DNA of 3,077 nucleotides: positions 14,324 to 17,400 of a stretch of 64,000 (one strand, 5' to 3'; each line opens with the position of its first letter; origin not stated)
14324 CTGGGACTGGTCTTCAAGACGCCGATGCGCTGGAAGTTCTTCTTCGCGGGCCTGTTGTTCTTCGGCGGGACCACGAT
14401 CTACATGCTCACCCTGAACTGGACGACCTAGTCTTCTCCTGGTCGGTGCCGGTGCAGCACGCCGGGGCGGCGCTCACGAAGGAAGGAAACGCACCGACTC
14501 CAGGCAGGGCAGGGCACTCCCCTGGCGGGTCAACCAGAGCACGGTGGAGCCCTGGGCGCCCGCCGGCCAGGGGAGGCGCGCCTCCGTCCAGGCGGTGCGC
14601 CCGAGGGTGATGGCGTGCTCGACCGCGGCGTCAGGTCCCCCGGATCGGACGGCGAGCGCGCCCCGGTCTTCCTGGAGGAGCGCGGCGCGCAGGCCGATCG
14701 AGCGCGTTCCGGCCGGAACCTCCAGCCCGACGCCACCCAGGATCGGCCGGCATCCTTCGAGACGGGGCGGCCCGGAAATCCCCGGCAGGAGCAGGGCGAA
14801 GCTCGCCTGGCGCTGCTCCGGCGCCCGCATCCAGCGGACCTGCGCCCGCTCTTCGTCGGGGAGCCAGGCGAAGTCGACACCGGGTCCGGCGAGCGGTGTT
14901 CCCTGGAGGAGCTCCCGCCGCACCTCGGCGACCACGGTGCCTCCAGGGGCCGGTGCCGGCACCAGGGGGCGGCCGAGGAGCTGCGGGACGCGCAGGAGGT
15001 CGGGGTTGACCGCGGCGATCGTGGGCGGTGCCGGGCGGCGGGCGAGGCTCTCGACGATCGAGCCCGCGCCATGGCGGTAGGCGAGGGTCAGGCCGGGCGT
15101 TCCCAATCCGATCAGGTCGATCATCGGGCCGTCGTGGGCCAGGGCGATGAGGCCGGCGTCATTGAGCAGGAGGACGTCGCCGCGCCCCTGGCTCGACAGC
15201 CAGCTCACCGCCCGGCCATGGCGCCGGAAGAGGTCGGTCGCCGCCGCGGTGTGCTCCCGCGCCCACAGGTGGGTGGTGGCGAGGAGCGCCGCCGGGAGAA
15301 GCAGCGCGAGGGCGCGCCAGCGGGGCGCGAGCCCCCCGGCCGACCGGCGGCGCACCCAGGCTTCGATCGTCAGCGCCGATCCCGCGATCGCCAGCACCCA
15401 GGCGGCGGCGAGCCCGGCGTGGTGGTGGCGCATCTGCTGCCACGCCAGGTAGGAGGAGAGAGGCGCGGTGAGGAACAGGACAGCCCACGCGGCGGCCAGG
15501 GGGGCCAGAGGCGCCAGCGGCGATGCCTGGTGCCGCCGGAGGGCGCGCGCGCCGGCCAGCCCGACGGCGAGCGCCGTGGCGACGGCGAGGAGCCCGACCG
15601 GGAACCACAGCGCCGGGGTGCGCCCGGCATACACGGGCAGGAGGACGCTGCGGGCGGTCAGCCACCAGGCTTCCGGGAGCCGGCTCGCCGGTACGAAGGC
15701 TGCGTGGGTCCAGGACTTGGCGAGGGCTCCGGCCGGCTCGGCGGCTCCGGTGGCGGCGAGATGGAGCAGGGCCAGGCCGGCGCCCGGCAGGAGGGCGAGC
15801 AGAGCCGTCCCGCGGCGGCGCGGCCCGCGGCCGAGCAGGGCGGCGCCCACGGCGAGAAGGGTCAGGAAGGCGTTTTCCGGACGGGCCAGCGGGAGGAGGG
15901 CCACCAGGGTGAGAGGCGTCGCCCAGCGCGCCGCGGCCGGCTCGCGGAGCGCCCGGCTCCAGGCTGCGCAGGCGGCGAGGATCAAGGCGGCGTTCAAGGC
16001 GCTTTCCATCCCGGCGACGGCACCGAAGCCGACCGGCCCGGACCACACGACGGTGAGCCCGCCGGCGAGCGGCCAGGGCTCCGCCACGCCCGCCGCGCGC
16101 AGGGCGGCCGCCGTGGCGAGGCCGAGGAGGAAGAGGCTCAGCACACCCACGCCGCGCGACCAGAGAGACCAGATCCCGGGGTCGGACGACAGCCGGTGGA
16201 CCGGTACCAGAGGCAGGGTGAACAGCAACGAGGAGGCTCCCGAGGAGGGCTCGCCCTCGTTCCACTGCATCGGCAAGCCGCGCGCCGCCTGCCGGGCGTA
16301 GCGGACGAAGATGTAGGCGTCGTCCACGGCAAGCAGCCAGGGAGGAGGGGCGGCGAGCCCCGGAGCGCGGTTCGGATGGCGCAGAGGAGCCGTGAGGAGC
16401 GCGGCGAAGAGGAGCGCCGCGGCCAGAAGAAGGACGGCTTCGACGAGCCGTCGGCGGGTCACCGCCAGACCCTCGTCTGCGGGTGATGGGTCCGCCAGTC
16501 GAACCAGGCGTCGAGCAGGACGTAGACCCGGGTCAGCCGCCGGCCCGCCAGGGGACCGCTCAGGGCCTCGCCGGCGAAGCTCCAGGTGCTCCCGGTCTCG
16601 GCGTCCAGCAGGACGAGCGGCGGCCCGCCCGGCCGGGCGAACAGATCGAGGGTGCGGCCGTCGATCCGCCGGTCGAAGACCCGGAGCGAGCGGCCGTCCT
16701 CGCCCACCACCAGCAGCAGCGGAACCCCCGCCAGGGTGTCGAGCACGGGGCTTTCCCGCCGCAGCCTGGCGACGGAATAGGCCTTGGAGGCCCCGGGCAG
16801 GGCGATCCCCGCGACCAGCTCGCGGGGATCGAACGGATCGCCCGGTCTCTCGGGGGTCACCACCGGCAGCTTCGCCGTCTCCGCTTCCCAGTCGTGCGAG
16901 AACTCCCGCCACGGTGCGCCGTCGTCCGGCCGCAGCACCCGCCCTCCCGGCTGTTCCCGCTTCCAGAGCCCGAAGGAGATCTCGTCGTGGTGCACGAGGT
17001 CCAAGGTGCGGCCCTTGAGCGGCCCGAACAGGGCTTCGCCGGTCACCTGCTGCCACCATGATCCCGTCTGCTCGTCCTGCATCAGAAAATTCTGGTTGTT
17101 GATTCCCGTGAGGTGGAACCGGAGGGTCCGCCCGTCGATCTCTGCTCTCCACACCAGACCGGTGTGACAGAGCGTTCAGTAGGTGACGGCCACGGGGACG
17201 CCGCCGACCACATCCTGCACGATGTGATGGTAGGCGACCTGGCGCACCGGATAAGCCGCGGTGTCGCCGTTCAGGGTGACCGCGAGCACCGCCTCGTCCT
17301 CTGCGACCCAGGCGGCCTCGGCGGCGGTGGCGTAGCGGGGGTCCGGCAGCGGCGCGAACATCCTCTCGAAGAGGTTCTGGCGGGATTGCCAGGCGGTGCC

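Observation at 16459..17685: In-frame UGA at the first Cys of the CxxC motif of a DUF3179 protein plus a SECIS-like hairpin: candidate selenoprotein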

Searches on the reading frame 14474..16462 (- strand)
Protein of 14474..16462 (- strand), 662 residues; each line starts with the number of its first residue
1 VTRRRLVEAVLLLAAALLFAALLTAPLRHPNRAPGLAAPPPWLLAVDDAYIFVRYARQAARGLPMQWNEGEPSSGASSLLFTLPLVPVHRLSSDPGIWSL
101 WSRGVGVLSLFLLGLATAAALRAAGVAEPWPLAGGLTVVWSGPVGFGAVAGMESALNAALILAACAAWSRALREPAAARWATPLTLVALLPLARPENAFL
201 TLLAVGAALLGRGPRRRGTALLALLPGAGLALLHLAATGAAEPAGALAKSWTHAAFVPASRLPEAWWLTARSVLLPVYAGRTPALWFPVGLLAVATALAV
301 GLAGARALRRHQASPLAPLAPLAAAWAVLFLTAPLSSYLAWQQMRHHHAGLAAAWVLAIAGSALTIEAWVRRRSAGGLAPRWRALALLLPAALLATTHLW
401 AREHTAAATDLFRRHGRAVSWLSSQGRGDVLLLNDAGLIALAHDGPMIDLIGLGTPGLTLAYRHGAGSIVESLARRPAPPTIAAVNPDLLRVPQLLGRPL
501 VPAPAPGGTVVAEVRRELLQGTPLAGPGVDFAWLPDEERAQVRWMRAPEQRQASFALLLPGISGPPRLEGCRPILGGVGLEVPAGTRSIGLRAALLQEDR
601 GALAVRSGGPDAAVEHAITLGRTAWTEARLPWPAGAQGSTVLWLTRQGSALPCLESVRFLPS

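Call 33: search_protein_families(library=pfam, proteins=[window:14474-16462:-], max_evalue=0.001)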
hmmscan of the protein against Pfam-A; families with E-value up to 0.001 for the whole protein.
window:14474-16462:- (662 aa): 0 families

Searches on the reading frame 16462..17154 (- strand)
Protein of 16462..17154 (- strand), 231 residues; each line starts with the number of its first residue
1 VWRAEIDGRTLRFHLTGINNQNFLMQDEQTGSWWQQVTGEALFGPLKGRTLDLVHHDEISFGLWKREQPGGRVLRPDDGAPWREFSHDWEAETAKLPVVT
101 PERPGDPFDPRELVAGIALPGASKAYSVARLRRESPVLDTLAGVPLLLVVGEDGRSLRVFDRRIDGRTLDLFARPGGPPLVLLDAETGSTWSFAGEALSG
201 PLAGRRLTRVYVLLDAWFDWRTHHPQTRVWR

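Call 15: find_related_loci(query=window:16462-17154:-, collection=genome_contigs, flank=10000)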
Query window:16462-17154:- (231 aa) in genome_contigs; peptide patterns used: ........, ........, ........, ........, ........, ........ (x = any residue, [..] = any of these).
359 stretches matched a pattern; 111 encode a relative of the query (tblastn E <= 1e-3); the best 80 are kept; 80 distinct loci.
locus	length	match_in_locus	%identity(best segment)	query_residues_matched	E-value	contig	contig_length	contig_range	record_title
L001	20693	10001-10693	78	1-231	3e-120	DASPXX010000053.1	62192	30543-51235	MAG TPA_asm: Thermoanaerobaculia bacterium isolate SMAG_U11578 k141_1784038, whole genome shotgun sequence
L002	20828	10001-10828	76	1-231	2e-118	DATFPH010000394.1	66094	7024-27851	MAG TPA_asm: Thermoanaerobaculia bacterium isolate SMAG_U9298 k141_158673, whole genome shotgun sequence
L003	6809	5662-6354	67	1-231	3e-106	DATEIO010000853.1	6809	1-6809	MAG TPA_asm: Thermoanaerobaculia bacterium isolate SMAG_U8840 k141_1706170, whole genome shotgun sequence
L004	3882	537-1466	65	1-231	1e-104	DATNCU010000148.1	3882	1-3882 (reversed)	MAG TPA_asm: Thermoanaerobaculia bacterium isolate SMAG_U11223 k141_4488604, whole genome shotgun sequence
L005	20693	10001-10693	65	1-231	2e-102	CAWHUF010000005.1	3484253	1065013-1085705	MAG: uncultured Acidobacteriota bacterium isolate MFD03066.bin.1.255 genome assembly, contig: contig_19633, whole genome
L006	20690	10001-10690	66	1-230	3e-102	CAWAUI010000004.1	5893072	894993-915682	MAG: Thermoanaerobaculaceae bacterium isolate MFD09730.bin.2.32 genome assembly, contig: contig_588, whole genome shotgu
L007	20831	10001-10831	65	1-231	5e-101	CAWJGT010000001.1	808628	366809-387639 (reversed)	MAG: uncultured Holophagales bacterium isolate MFD04935.bin.1.7 genome assembly, contig: contig_10203, whole genome shot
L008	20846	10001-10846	65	1-231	8e-101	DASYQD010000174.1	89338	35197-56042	MAG TPA_asm: Thermoanaerobaculia bacterium isolate SMAG_U4476 k141_921379, whole genome shotgun sequence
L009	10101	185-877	69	1-231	3e-100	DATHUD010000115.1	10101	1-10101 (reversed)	MAG TPA_asm: Thermoanaerobaculia bacterium isolate SMAG_U16097 k141_695433, whole genome shotgun sequence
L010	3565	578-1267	65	1-230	4e-101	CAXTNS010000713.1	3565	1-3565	MAG TPA_asm: uncultured Thermoanaerobaculia bacterium isolate public_SRR14722161_metawrap_bin.3 genome assembly, contig:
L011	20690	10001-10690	66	1-230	5e-99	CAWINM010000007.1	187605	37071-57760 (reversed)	MAG: Thermoanaerobaculia bacterium isolate MFD04944.bin.1.279 genome assembly, contig: contig_67924, whole genome shotgu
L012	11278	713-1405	66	1-231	2e-97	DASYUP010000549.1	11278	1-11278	MAG TPA_asm: Thermoanaerobaculia bacterium isolate SMAG_U4598 k141_1346363, whole genome shotgun sequence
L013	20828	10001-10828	64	1-231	3e-95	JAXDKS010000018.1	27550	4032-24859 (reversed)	MAG: Acidobacteriota bacterium isolate BP_60 scaffold_2198934, whole genome shotgun sequence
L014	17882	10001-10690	66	1-230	1e-94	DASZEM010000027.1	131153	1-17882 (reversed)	MAG TPA_asm: Thermoanaerobaculia bacterium isolate SMAG_U6494 k141_32544, whole genome shotgun sequence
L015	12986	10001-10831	63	1-231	3e-92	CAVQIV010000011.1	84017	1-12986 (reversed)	MAG: Thermoanaerobaculaceae bacterium isolate MFD10043.bin.2.76 genome assembly, contig: contig_32734, whole genome shot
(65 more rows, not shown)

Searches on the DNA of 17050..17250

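Call 76: search_rna_families(source=window, start=17050, end=17250, threshold=evalue, max_evalue=10)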
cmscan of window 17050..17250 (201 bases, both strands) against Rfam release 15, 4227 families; matches with E-value up to 10: 0.
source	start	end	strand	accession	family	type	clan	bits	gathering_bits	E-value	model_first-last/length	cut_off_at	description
